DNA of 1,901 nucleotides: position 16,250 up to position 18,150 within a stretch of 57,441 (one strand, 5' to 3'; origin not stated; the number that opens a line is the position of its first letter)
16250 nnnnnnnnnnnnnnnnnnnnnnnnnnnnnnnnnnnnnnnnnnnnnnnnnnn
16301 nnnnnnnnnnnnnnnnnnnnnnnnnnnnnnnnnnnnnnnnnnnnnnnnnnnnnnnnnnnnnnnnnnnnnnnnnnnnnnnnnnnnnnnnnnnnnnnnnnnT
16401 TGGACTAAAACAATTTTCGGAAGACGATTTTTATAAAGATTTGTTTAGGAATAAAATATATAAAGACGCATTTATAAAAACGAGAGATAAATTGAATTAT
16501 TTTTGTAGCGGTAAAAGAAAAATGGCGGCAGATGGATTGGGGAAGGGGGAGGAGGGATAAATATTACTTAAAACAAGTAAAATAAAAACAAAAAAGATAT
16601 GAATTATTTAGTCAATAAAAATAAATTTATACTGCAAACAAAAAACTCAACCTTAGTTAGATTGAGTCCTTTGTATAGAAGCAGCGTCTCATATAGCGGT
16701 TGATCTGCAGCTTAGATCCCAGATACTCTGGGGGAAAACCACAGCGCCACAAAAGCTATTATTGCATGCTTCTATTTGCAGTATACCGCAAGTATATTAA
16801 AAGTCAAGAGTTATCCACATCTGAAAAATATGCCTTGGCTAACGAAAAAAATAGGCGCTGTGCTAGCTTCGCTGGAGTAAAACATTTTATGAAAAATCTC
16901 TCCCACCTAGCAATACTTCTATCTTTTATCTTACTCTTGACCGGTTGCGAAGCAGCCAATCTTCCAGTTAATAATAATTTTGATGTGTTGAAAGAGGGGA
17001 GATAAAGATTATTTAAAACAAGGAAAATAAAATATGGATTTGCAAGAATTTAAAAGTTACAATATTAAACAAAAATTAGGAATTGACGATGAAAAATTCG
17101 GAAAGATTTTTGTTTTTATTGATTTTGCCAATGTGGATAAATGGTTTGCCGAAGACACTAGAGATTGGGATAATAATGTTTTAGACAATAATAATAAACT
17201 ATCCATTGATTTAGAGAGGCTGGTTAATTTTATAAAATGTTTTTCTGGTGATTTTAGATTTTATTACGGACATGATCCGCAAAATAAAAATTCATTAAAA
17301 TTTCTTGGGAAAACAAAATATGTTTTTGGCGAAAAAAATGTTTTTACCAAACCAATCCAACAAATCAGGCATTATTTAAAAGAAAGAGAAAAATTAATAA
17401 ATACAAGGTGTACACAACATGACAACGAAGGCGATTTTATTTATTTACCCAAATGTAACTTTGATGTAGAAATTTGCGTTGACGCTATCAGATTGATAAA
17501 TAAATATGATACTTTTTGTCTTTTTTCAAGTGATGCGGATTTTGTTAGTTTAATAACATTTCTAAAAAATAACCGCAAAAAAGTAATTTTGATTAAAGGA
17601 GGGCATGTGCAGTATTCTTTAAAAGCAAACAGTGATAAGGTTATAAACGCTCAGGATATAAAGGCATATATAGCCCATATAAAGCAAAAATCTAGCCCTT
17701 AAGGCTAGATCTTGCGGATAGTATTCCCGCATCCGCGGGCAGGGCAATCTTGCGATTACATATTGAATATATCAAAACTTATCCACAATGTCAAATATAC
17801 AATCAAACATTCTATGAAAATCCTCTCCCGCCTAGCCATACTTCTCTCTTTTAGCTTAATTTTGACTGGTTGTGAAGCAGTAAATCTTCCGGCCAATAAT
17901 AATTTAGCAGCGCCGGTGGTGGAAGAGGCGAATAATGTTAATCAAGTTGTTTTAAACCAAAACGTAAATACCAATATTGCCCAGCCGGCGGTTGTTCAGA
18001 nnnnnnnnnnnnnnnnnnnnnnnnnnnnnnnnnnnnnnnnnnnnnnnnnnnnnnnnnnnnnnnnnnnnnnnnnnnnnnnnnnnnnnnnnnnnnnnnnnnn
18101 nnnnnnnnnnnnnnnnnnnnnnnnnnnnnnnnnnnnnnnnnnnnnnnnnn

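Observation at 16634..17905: NYN-domain nuclease cassette flanked by diverged duplications of the thermonuclease 5-prime region and bracketed by two minus-strand small-RNA units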

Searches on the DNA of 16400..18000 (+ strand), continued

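Call 63: search_with_rna_model(model_id=R1, sources=[L093, L094, L095, L096, L097, L098, L099, L100, L101, L102, L103, L104, L105, L106, L107, L108, L109, L110, L111, L112, L113, L114, L115, L116, L117, L118, L119, L120, L121, L122, L123, L124, L125, L126, L127, L128, L129, L130, L131, L132, L133, L134, L135, L136, L137, L138, L139, L140, L141, L142, L143, L144, L145, L146, L147, L148, L149, L150, L151, L152, L153, L154, L155, L156, L157, L158, L159, L160, L161, L163], max_evalue=0.1)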
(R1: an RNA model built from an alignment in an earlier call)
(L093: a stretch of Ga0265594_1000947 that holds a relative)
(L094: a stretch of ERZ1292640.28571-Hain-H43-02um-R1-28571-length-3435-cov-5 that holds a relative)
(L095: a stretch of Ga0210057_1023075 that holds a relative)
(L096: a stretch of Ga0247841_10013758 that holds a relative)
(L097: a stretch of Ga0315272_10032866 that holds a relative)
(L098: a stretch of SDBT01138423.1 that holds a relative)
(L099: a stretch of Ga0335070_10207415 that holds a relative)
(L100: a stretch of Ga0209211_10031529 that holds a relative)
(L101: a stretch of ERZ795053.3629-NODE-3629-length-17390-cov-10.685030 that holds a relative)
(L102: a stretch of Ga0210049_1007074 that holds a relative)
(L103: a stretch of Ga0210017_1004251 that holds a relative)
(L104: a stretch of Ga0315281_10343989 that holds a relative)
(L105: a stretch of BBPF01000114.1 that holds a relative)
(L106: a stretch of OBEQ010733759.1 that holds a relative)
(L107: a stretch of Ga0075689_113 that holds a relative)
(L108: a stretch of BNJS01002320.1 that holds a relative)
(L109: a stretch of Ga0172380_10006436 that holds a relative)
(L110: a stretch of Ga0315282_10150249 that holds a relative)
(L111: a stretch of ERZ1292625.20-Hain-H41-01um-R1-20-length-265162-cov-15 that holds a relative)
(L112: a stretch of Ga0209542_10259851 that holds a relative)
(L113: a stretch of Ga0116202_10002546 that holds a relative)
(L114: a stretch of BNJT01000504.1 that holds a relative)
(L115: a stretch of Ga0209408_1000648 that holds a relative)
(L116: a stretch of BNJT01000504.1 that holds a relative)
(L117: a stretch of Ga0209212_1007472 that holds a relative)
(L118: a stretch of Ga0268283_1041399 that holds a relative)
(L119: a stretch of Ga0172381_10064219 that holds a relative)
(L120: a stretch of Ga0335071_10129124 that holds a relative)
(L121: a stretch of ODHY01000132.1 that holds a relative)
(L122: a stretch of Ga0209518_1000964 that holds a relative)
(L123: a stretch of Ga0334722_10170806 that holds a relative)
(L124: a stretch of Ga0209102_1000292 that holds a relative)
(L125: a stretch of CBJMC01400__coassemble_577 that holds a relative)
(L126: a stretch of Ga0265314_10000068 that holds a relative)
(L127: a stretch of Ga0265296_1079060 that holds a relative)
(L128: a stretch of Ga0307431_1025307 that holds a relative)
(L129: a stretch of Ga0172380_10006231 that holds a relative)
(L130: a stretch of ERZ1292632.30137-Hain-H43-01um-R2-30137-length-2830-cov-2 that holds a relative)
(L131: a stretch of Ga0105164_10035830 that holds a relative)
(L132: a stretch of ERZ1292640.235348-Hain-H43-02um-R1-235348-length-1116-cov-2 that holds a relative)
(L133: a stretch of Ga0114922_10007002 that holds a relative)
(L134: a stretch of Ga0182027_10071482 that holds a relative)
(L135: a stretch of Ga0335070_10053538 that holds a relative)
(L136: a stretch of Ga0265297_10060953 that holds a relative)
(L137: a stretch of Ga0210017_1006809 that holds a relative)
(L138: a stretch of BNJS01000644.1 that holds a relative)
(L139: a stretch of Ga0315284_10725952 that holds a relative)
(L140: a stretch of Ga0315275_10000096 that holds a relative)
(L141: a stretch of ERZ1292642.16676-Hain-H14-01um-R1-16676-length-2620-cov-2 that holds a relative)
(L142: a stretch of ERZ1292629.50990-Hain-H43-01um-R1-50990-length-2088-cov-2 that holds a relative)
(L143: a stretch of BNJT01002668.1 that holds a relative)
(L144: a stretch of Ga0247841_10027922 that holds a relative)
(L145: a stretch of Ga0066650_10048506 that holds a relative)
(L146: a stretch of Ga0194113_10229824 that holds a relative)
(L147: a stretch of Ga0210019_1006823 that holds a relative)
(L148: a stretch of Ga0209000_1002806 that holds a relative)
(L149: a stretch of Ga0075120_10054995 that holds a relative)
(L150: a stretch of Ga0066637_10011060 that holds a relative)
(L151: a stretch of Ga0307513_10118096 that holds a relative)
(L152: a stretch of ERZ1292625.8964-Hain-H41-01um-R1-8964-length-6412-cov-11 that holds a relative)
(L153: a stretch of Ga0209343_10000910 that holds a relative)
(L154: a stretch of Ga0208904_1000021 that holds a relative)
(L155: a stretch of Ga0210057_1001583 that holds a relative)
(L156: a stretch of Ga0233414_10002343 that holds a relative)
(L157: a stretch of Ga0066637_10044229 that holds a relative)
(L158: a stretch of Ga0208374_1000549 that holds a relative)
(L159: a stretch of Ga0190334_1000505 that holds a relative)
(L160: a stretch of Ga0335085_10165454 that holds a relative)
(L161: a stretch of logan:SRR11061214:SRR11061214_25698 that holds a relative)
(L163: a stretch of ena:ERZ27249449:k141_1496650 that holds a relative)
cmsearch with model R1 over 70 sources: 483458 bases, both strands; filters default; matches with E-value up to 0.1: 1.
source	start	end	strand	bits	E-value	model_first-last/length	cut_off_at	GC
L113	2819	2891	+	38.7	0.00011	1-79/79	no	0.51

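Call 64: search_rna_families(sources=[L014, L016, L017, L019, L020, L022, L026, L027, L030, L032, L036, L037, L040, L042, L043, L045, L051], threshold=gathering)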
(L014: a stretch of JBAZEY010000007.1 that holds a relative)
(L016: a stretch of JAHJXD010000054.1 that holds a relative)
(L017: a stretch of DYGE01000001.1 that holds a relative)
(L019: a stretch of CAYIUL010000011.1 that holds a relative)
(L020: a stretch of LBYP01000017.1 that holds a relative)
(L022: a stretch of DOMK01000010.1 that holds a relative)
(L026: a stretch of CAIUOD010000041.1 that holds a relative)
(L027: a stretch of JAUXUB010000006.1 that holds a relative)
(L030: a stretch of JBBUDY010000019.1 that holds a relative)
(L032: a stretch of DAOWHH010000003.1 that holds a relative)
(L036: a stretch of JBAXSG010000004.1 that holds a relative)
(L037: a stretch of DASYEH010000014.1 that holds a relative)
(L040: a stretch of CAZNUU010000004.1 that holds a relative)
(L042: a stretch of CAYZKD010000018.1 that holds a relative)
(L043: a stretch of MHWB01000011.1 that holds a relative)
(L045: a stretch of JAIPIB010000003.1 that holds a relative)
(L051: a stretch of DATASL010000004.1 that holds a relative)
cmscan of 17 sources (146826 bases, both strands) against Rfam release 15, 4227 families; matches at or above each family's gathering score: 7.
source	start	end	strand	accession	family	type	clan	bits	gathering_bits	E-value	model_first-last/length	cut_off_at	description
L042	940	1011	+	RF00005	tRNA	Gene; tRNA;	CL00001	68.4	29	1.9e-12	1-71/71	no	tRNA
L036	2518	2590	-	RF00005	tRNA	Gene; tRNA;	CL00001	68.3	29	2.1e-12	1-71/71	no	tRNA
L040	3759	3831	+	RF00005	tRNA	Gene; tRNA;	CL00001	65.5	29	1.2e-11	1-71/71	no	tRNA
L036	3554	3625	+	RF00005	tRNA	Gene; tRNA;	CL00001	62.8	29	6.8e-11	1-71/71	no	tRNA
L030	1325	1396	+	RF00005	tRNA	Gene; tRNA;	CL00001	60.5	29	3e-10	1-71/71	no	tRNA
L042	3807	3877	+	RF00005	tRNA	Gene; tRNA;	CL00001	59.5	29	5.4e-10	1-71/71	no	tRNA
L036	3375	3461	-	RF00005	tRNA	Gene; tRNA;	CL00001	57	29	2.7e-09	1-71/71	no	tRNA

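Call 87: search_rna_families(sources=[L038, L047, L049, L070, L072, L063, L088, L090, L058, L046, L021, L039, L054, L055, L057, L059, L060, L061, L062], threshold=gathering)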
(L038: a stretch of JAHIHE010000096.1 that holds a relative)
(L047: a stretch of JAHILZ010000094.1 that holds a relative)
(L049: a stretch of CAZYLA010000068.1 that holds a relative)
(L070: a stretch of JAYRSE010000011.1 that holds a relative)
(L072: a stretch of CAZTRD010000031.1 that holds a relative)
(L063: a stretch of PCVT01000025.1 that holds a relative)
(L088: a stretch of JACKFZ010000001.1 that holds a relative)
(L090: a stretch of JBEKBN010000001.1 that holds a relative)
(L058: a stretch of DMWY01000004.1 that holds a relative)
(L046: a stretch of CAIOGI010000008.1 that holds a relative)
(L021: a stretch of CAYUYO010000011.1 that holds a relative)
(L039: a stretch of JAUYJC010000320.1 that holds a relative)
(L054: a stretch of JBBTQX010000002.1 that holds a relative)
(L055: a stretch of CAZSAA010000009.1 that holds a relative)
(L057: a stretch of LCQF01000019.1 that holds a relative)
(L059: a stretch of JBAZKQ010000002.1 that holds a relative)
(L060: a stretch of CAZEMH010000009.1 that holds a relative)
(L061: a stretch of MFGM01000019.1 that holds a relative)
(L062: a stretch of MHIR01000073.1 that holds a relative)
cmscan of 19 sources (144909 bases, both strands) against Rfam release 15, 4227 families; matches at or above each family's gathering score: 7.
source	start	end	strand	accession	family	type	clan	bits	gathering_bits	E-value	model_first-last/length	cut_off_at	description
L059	2361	2749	+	RF00023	tmRNA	Gene;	CL00001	143.8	47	5.2e-56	1-374/374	no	transfer-messenger RNA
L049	2640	2736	-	RF02964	DUF3800-V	Gene; sRNA;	-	82.9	37.4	3.7e-17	1-96/96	no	DUF3800-V RNA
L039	1551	1621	+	RF00005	tRNA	Gene; tRNA;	CL00001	70.4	29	5.6e-13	1-71/71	no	tRNA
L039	5917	5989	+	RF00005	tRNA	Gene; tRNA;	CL00001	67.2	29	4.1e-12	1-71/71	no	tRNA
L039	5520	5591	+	RF00005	tRNA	Gene; tRNA;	CL00001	65.1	29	1.6e-11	1-71/71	no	tRNA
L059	2751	2834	+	RF00005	tRNA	Gene; tRNA;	CL00001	64.4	29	2.5e-11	1-71/71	no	tRNA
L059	2858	2929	+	RF00005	tRNA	Gene; tRNA;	CL00001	60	29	4e-10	1-71/71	no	tRNA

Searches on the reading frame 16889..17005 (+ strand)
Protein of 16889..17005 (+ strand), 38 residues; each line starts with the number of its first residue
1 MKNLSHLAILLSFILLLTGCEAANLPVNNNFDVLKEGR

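Call 9: search_protein_families(library=pfam, proteins=[window:16889-17005:+], max_evalue=0.01)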
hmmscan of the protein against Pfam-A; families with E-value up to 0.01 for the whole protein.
window:16889-17005:+ (38 aa): 0 families
